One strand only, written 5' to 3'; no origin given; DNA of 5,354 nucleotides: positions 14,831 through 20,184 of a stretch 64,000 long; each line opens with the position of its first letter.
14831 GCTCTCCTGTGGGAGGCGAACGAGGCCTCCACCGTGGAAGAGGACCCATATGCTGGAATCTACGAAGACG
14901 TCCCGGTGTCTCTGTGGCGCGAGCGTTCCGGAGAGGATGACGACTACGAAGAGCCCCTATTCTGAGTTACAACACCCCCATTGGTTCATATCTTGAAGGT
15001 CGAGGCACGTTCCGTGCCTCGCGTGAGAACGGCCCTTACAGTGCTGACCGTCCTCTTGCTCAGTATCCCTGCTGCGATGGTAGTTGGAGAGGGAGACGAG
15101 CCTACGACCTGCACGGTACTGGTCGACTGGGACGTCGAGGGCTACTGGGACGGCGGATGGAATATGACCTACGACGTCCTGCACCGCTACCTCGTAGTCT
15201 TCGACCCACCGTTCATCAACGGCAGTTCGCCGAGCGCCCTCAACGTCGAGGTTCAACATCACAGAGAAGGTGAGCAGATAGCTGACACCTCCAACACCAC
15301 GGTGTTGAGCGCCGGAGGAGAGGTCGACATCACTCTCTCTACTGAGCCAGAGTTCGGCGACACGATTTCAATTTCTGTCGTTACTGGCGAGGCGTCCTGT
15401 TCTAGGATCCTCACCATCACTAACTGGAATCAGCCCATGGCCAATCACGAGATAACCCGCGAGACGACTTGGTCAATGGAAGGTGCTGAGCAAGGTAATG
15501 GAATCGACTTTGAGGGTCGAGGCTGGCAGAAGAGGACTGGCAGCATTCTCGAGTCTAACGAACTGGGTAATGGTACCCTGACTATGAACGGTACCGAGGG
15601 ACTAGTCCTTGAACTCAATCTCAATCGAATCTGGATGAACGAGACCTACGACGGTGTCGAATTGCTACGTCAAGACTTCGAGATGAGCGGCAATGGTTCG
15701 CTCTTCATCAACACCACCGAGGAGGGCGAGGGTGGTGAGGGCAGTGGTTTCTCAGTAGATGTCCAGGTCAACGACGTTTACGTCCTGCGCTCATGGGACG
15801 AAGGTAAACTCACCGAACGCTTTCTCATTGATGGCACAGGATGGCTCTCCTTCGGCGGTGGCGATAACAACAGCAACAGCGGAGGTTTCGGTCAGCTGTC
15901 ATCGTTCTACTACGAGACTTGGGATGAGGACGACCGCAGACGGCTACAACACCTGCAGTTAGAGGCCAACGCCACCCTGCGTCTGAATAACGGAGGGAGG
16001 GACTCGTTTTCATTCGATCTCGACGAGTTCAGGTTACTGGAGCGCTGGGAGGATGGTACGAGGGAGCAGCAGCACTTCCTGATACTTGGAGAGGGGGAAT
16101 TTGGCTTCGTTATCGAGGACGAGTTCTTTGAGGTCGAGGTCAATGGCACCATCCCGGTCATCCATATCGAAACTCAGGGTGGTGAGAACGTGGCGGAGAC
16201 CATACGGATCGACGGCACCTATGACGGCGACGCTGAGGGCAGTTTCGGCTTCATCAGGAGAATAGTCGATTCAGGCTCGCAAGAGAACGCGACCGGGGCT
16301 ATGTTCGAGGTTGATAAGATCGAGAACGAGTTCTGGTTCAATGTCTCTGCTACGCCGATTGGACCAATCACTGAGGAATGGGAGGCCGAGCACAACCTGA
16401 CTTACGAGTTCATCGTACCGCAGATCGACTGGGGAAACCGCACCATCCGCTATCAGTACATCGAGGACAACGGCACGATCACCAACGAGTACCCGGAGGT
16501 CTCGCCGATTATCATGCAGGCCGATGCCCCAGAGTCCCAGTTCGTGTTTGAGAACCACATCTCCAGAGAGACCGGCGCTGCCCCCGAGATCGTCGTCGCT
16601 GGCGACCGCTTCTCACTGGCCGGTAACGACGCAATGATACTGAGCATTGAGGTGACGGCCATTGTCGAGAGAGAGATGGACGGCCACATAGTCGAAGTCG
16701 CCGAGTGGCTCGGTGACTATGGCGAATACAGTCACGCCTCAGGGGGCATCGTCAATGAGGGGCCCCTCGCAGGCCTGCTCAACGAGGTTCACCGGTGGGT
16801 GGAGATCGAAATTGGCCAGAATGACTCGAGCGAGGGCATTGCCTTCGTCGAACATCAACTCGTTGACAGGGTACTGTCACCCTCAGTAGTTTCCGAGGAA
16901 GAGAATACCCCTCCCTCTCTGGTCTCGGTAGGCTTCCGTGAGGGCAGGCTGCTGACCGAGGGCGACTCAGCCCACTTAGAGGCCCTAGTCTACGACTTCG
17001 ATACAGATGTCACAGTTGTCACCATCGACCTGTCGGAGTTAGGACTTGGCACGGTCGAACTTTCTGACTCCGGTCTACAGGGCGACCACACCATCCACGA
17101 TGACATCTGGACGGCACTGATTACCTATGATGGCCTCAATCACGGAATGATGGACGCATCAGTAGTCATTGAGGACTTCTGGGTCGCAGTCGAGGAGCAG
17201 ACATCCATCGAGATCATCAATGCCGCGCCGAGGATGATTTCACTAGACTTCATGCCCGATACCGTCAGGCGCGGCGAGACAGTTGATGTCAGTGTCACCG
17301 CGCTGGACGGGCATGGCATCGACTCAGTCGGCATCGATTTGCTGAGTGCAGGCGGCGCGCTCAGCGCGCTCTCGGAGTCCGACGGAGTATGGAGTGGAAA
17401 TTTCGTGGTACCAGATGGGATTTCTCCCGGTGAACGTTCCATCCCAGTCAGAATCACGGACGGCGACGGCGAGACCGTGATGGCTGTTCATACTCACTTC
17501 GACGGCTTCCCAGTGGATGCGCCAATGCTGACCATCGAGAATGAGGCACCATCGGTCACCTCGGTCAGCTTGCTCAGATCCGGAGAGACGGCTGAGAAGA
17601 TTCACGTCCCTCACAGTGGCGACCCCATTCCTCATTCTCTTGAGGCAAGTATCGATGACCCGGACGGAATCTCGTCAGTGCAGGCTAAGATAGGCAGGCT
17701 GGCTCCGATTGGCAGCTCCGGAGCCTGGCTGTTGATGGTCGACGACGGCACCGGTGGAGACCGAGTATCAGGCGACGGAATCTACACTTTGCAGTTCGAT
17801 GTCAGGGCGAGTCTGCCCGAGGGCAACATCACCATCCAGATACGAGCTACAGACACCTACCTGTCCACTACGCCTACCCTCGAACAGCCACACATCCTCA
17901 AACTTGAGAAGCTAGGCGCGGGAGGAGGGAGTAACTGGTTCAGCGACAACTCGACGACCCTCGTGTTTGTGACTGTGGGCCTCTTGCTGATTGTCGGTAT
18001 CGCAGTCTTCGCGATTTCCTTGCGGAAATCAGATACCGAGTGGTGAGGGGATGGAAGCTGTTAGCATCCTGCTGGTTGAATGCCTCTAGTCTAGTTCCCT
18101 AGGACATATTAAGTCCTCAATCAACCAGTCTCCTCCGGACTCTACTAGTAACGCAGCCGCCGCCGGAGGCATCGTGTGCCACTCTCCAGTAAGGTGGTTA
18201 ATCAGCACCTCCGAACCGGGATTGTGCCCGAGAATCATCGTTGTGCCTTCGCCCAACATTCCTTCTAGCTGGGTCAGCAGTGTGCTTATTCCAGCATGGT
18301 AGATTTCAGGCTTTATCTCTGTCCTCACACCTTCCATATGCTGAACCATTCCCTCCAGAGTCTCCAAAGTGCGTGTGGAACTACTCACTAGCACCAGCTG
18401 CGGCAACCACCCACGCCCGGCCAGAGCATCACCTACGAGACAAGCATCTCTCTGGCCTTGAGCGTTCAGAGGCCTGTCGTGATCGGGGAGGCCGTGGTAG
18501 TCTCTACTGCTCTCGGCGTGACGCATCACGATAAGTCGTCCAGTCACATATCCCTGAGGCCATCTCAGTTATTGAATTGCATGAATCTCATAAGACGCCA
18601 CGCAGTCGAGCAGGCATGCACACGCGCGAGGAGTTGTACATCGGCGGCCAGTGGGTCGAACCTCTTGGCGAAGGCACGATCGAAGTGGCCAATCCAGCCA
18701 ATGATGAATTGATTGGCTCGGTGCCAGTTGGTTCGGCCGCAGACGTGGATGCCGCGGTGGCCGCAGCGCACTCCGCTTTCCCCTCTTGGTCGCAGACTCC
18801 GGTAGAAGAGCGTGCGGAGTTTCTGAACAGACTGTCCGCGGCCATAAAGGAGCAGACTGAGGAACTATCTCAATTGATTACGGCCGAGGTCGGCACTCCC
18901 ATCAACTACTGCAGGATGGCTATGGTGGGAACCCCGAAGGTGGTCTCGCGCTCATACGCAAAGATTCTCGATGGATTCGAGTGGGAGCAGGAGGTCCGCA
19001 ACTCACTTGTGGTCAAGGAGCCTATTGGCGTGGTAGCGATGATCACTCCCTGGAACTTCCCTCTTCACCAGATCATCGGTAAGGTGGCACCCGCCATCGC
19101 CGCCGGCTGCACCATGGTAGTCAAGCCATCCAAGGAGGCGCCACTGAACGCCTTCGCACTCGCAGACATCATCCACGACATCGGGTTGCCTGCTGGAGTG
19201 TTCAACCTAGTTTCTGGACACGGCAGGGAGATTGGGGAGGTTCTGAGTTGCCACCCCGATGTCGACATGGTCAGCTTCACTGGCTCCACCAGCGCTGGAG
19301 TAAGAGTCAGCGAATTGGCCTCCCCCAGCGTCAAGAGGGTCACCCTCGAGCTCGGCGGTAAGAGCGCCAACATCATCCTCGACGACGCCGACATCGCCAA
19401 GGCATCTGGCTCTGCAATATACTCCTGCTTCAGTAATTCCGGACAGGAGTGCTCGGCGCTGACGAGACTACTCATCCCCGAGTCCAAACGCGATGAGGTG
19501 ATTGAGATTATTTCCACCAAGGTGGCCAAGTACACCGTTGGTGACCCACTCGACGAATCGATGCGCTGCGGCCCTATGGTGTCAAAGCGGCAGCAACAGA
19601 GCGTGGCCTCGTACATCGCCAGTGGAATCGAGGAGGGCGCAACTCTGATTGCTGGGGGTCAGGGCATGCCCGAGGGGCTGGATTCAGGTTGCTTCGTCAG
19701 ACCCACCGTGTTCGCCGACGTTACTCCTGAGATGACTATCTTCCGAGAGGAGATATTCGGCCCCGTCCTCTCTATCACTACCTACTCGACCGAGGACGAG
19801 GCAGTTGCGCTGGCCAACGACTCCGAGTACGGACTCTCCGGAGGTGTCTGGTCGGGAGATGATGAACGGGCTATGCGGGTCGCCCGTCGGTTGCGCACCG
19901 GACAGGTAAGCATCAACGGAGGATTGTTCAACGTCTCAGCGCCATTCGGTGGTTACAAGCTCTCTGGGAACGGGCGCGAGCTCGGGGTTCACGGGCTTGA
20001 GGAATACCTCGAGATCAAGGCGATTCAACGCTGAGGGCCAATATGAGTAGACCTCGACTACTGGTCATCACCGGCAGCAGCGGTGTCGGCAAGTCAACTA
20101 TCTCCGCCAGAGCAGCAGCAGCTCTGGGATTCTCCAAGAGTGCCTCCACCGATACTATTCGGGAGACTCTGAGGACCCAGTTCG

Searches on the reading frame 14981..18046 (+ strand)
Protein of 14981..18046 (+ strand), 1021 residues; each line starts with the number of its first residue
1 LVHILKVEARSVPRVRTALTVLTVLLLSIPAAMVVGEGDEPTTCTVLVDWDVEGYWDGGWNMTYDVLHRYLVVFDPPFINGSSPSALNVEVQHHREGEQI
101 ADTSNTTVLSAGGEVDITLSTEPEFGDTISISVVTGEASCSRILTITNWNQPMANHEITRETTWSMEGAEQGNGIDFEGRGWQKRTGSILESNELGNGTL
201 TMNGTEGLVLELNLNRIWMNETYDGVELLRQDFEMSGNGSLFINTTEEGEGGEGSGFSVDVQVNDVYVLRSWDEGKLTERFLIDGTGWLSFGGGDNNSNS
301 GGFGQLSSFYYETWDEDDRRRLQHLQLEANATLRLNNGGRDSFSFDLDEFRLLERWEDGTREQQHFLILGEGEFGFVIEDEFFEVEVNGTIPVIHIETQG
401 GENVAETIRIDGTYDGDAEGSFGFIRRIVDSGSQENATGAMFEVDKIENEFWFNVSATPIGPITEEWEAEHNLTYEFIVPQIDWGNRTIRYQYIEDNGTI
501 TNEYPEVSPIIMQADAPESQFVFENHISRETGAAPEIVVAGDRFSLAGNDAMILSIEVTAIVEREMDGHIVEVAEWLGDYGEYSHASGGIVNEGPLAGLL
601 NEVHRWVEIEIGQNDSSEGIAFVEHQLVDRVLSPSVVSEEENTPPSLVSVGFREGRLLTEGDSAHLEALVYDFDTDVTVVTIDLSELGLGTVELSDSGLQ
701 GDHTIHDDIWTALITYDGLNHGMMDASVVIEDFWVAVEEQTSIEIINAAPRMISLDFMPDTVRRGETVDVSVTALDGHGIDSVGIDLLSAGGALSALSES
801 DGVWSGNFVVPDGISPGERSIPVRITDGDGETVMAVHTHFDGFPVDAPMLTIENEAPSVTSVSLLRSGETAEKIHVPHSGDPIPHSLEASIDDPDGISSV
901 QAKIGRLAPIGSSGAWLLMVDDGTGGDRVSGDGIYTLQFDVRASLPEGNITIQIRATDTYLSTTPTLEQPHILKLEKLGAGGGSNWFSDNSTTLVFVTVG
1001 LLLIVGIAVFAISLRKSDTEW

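Call 41: search_protein_families(library=pfam, proteins=[window:14981-18046:+], max_evalue=0.00001)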
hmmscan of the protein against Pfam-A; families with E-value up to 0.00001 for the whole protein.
window:14981-18046:+ (1021 aa): 0 families

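Call 43: search_protein_families(library=ncbifam, proteins=[window:14981-18046:+], max_evalue=0.001)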
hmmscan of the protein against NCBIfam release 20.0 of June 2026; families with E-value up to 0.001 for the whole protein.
window:14981-18046:+ (1021 aa): 1 family
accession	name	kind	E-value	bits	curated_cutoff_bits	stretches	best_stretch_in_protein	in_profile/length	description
NF041940.1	choice_anch_X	domain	5e-08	32.5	25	1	919-943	3-27/37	choice-of-anchor X domain-containing protein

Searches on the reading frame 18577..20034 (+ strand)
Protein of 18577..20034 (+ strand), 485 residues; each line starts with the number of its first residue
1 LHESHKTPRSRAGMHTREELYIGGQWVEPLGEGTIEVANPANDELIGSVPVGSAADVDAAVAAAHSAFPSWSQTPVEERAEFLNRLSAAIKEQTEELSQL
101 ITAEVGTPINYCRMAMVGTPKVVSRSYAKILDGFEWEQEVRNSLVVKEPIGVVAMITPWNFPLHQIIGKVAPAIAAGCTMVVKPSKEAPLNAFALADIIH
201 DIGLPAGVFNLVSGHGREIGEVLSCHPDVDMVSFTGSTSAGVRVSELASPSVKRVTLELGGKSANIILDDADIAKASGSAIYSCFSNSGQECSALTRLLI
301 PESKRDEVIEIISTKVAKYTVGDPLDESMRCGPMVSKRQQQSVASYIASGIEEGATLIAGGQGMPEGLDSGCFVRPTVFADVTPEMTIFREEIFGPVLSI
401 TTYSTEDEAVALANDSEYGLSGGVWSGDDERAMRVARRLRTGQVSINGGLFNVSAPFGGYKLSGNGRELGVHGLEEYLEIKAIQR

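Call 37: search_protein_families(library=ncbifam, proteins=[window:18577-20034:+], max_evalue=0.00001)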
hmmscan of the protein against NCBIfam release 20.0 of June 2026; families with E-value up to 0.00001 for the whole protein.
window:18577-20034:+ (485 aa): 42 families (the best 25 are shown)
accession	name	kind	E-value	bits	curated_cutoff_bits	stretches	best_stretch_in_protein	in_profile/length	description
TIGR01804.1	BADH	equivalog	1.6e-141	472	668.6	1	21-481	1-467/467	betaine-aldehyde dehydrogenase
TIGR04284.1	aldehy_Rv0768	hypoth_equivalog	1.2e-136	456.5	775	1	19-484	2-477/480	aldehyde dehydrogenase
NF009725.0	PRK13252.1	equivalog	5.6e-132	440.6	593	1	16-484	5-478/488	betaine-aldehyde dehydrogenase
NF010000.0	PRK13473.1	subfamily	4.8e-129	431.1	615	1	18-483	3-470/475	aminobutyraldehyde dehydrogenase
TIGR02299.1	HpaE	equivalog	8e-128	427.1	638.35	1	20-483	3-474/488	5-carboxymethyl-2-hydroxymuconate semialdehyde dehydrogenase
NF045736.1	PaDhStyDRhodo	equivalog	8.7e-122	407.1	800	1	18-483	3-475/479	phenylacetaldehyde dehydrogenase StyD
NF045735.1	PaDhStyDPseudo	equivalog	7.3e-118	394.3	850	1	17-483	2-479/483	phenylacetaldehyde dehydrogenase StyD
TIGR01780.1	SSADH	subfamily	1.6e-117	393.1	646.35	1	37-481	1-448/448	succinate-semialdehyde dehydrogenase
NF007497.0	PRK10090.1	equivalog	1.8e-117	393.1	500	1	16-482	5-474/480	aldehyde dehydrogenase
NF006916.0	PRK09407.1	equivalog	3e-113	379.2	521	1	31-483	32-490/526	succinic semialdehyde dehydrogenase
NF007352.0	PRK09847.1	equivalog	5.6e-112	374.8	850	1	17-483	19-489/495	aldehyde dehydrogenase PuuC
NF050026.1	AcaldDHExaC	equivalog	2e-109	366.5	900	1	10-483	8-491/503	acetaldehyde dehydrogenase ExaC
TIGR03216.1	OH_muco_semi_DH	equivalog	3.8e-109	365.5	693.25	1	21-483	4-477/481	2-hydroxymuconic semialdehyde dehydrogenase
NF008415.0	PRK11241.1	equivalog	1.9e-106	356.7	828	1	17-482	10-477/482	NADP-dependent succinate-semialdehyde dehydrogenase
NF040648.1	lactal_redase_Meth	equivalog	2.4e-106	356.5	650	1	21-483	2-460/463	lactaldehyde dehydrogenase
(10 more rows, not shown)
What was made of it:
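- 18577..20034 (+): Aldehyde dehydrogenase. It is a displaced member of the module, adjacent to the cluster in related genomes. Generic ALDH (BADH-like, 472 bits, below cutoff; call 37).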
